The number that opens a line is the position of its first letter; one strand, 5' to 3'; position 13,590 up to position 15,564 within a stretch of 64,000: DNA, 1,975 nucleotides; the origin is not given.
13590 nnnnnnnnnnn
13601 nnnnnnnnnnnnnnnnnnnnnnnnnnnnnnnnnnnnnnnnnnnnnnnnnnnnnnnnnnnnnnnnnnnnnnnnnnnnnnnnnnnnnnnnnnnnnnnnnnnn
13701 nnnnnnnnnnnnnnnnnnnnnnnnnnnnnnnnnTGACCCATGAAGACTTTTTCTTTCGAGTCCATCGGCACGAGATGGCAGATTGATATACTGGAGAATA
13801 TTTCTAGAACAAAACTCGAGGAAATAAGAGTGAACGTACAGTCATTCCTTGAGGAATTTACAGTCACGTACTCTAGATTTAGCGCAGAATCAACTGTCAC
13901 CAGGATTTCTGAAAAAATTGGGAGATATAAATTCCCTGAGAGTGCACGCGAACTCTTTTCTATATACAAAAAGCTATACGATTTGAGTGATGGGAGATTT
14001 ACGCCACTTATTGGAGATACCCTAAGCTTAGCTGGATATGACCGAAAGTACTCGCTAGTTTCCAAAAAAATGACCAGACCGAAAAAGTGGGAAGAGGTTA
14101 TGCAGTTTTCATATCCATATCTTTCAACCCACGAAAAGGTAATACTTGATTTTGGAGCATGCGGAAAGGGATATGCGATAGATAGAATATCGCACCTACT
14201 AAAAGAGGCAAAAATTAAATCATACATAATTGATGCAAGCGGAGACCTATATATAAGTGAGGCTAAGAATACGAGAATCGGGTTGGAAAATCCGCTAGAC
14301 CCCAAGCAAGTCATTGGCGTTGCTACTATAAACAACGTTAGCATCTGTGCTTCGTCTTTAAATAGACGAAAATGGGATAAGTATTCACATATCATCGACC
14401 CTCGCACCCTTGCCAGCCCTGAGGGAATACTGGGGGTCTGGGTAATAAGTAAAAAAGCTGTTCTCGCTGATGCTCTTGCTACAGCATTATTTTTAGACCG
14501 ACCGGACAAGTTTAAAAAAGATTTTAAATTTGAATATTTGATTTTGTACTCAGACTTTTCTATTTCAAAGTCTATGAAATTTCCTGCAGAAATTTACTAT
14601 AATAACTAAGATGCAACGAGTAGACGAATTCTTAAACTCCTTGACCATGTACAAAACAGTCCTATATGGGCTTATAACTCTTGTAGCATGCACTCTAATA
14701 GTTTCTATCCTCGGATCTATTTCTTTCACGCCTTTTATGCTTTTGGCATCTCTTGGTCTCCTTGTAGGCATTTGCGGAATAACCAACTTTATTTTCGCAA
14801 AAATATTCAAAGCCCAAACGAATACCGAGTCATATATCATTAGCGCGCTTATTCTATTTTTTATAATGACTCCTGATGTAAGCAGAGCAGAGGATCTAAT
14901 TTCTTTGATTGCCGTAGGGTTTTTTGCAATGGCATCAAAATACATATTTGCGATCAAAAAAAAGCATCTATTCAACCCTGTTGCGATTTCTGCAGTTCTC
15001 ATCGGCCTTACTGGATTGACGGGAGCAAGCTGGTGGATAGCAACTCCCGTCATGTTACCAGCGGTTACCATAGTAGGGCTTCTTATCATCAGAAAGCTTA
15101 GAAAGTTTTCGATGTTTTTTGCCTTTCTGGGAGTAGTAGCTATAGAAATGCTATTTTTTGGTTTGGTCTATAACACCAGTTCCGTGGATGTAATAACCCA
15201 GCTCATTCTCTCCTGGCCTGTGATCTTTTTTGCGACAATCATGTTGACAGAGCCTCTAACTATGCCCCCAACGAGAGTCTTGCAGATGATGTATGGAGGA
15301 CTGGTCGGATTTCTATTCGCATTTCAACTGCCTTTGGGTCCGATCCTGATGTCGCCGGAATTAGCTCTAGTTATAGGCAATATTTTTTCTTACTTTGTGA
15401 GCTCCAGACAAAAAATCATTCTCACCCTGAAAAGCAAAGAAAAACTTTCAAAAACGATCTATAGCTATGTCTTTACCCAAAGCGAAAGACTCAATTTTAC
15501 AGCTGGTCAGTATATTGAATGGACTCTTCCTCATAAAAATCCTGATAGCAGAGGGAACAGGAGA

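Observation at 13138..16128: Compact flavinylation/electron-transfer module: FMN-binding protein, ApbE, and a membrane FNR-type reductase fusion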

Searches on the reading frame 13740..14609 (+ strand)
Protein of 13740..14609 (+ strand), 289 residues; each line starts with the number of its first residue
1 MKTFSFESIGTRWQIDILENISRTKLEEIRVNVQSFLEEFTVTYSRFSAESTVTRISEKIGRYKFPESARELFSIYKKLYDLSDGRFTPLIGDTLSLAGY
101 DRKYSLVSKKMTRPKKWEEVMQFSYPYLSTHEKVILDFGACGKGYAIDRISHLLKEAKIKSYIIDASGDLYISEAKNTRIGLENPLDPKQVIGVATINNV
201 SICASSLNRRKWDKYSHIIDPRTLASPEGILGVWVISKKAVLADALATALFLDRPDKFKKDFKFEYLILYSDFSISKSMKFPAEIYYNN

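Call 3: search_protein_families(library=pfam, proteins=[window:13740-14609:+], max_evalue=0.1)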
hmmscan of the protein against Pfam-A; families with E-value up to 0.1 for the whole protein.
window:13740-14609:+ (289 aa): 1 family
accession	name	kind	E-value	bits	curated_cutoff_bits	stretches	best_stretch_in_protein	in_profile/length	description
PF02424.20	ApbE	-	9e-41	140.6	25.6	1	10-259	2-252/266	ApbE family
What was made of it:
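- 13740..14609 (+): Gene 2: ApbE, FAD:protein FMN transferase, 289 aa, without a signal peptide or lipobox. PF02424 E = 9e-41, matching model positions 2-252 from residue 10 (call 3).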

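Call 4: search_protein_families(library=ncbifam, proteins=[window:13740-14609:+], max_evalue=0.1)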
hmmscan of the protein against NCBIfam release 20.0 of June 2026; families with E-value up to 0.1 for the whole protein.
window:13740-14609:+ (289 aa): 2 families
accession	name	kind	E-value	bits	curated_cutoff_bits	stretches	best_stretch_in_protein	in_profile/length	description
NF007774.0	PRK10461.1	equivalog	2.5e-13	49.7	498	1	134-270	179-325/351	FAD:protein FMN transferase ApbE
NF003323.0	PRK04334.1-3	equivalog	0.0014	18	271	0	158-206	119-170/250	hypothetical protein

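Call 24: list_cluster_members(proteins=[P0001, P0121, window:13740-14609:+])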
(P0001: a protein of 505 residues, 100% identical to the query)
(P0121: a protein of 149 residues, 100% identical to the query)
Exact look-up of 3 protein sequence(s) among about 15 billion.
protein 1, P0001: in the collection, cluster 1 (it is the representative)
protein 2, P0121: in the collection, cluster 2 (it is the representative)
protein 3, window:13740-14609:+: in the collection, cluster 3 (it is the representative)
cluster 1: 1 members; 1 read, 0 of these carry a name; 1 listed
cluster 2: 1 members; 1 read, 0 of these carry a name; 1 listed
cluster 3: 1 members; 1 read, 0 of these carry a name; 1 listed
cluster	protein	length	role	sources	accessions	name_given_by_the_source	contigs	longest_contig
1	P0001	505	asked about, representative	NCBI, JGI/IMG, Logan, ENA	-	-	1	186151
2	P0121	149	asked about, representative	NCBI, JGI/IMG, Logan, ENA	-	-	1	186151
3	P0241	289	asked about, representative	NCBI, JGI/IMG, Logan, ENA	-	-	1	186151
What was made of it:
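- Tried and rejected: The identical proteins are in NCBI without a name (call 24).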

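Call 56: search_solved_structures(query=window:13740-14609:+, max_evalue=0.001, show_alignments=2)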
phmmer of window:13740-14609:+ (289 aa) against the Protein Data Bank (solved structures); distinct sequences matched with E-value up to 0.001: 12.
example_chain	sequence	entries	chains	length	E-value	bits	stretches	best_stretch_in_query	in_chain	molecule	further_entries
7esa_A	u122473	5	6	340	1.6e-14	57.3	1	48-252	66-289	FAD:protein FMN transferase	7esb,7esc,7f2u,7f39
4xgw_A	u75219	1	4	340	2.9e-13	53.2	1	7-271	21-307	FAD:protein FMN transferase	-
2o18_A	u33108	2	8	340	1.1e-12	51.3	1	7-271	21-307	Thiamine biosynthesis lipoprotein apbE | FAD:protein FMN transferase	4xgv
5mgy_H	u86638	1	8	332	7e-12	48.6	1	5-257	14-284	FAD:protein FMN transferase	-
4xgx_A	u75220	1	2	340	7.1e-12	48.6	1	7-271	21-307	FAD:protein FMN transferase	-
1vrm_A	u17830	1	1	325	1e-10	44.9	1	33-255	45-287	hypothetical protein TM1553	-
3pnd_A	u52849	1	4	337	1.1e-09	41.4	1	7-265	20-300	Thiamine biosynthesis lipoprotein ApbE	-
6nxi_A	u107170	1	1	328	4.1e-09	39.6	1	7-252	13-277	FAD:protein FMN transferase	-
6nxj_A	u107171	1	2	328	1e-07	35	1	7-252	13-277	FAD:protein FMN transferase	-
4xdt_A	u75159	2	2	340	7.4e-05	25.6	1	133-252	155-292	FAD:protein FMN transferase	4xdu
4ifu_A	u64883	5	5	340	0.00015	24.6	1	134-252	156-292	FAD:protein FMN transferase | Thiamine biosynthesis lipoprotein ApbE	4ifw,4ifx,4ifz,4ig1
7mgt_A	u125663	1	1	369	0.0002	24.2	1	134-252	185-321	FAD:protein FMN transferase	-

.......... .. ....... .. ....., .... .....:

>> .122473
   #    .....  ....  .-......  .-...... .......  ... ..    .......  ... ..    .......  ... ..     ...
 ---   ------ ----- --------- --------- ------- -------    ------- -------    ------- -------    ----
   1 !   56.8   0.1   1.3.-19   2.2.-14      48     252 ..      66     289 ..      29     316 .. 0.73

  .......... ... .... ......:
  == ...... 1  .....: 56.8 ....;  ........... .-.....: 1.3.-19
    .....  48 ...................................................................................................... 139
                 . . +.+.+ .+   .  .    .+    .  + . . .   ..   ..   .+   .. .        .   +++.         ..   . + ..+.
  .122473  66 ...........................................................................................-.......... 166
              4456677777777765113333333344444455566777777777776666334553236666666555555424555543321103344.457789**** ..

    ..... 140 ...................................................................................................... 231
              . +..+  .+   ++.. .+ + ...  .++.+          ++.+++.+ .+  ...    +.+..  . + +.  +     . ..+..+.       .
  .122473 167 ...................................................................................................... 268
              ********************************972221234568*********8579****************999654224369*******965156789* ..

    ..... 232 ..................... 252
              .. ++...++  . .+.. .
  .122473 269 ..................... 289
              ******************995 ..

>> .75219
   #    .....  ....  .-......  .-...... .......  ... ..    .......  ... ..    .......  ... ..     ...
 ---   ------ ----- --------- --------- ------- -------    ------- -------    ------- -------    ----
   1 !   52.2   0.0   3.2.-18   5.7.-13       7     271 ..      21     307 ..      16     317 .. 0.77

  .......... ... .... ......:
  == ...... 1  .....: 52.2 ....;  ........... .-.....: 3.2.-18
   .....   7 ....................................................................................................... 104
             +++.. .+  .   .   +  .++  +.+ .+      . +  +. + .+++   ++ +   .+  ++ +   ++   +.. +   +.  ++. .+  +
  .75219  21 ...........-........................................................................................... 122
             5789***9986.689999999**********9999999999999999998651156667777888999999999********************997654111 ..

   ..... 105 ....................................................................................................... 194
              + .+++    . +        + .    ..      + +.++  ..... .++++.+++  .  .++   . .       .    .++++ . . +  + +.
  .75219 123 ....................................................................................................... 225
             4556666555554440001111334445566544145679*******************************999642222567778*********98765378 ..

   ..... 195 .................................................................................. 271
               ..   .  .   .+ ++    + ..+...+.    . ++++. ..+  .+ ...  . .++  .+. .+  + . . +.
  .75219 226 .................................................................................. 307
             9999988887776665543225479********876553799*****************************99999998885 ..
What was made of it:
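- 13740..14609 (+): The motifs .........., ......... and ADALATA align to solved ApbE/FmnB structures (call 56).
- On ApbE (FAD:protein FMN transferase): Aligned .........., H-x-x-DPxT and D-A-x-x-T motifs against 7esa and 4xgw (call 56).
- Closest known: Listeria flavin-based extracellular electron transfer. Same: An ApbE-family transferase (best PDB sequence hit is FmnB 7esa, E = 1.6e-14, call 56) makes a covalently flavinylated extracytosolic FMN_bind protein that passes NADH-derived electrons outward.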

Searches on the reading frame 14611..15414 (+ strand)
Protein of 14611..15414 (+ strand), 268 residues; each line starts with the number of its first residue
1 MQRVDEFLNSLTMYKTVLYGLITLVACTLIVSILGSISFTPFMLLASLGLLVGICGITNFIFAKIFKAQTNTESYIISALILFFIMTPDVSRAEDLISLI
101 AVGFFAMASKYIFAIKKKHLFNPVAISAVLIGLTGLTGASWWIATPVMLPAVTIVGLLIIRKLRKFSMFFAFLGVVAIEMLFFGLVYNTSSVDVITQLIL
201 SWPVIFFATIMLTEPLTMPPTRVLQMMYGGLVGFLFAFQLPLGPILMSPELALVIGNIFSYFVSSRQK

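Call 17: search_solved_structures(query=A2, max_evalue=10, show_alignments=3)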
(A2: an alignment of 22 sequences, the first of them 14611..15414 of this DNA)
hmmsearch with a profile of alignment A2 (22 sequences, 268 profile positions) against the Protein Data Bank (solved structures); distinct sequences matched with E-value up to 10: 1.
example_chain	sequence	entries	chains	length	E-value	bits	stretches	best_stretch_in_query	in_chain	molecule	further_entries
8ahx_D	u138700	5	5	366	0.001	21.8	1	157-258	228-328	Ion-translocating oxidoreductase complex subunit D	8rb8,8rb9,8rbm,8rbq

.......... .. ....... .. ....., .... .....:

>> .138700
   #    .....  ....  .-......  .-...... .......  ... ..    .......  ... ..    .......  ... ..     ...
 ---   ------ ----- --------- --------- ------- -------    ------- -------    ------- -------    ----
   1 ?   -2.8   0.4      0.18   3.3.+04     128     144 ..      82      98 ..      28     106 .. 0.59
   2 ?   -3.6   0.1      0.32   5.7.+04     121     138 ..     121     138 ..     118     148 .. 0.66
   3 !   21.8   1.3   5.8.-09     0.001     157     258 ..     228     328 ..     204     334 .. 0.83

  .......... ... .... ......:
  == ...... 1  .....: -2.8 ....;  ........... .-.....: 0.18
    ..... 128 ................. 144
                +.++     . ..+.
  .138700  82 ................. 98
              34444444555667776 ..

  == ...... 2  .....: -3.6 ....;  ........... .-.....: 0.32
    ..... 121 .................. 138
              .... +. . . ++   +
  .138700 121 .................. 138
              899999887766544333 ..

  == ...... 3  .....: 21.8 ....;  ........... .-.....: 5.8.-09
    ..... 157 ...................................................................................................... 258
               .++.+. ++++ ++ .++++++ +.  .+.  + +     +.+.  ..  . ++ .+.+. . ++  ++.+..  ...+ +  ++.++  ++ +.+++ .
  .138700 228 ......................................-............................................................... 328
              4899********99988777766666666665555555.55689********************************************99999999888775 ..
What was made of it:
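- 14611..15414 (+): Gene 3, N-terminal domain (residues 1-268): NqrB/RnfD-fold membrane domain, 10 TM helices, N-in/C-in, lacking the flavinylated-Thr loop. The domain profile hits A. vinelandii RnfD with E = 0.001 (call 17).
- On NQR/RNF-like system: The same gap is seen against A. vinelandii RnfD (call 17).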

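Call 79: search_protein_representatives(alignment_id=A2)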
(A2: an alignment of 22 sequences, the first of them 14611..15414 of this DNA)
Query: 22 sequences, 268 profile positions. Proteins with E-value up to 0.001 (for the whole library): 2641; up to 1e-10: 1380; up to 1e-30: 613. The best 150 are listed.
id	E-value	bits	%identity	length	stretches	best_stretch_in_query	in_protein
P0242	2.2e-108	378.2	-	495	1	2-268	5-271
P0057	4.2e-107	374.0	-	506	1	2-268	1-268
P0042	7.8e-104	363.3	-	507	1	2-268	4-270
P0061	1.2e-103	362.7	-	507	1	2-268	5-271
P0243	2.0e-103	361.9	-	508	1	3-268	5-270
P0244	8.8e-101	353.3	-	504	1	2-268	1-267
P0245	4.5e-99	347.7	-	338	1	2-267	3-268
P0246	6.7e-98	343.8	-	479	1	2-268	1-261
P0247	1.1e-97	343.2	-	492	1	1-268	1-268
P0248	4.8e-97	341.0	-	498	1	2-268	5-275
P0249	4.0e-95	334.7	-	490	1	1-267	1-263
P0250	7.4e-95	333.8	-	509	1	2-268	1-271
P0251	1.2e-94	333.2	-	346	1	1-268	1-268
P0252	2.4e-93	328.9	-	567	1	2-268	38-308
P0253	5.0e-93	327.8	-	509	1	2-268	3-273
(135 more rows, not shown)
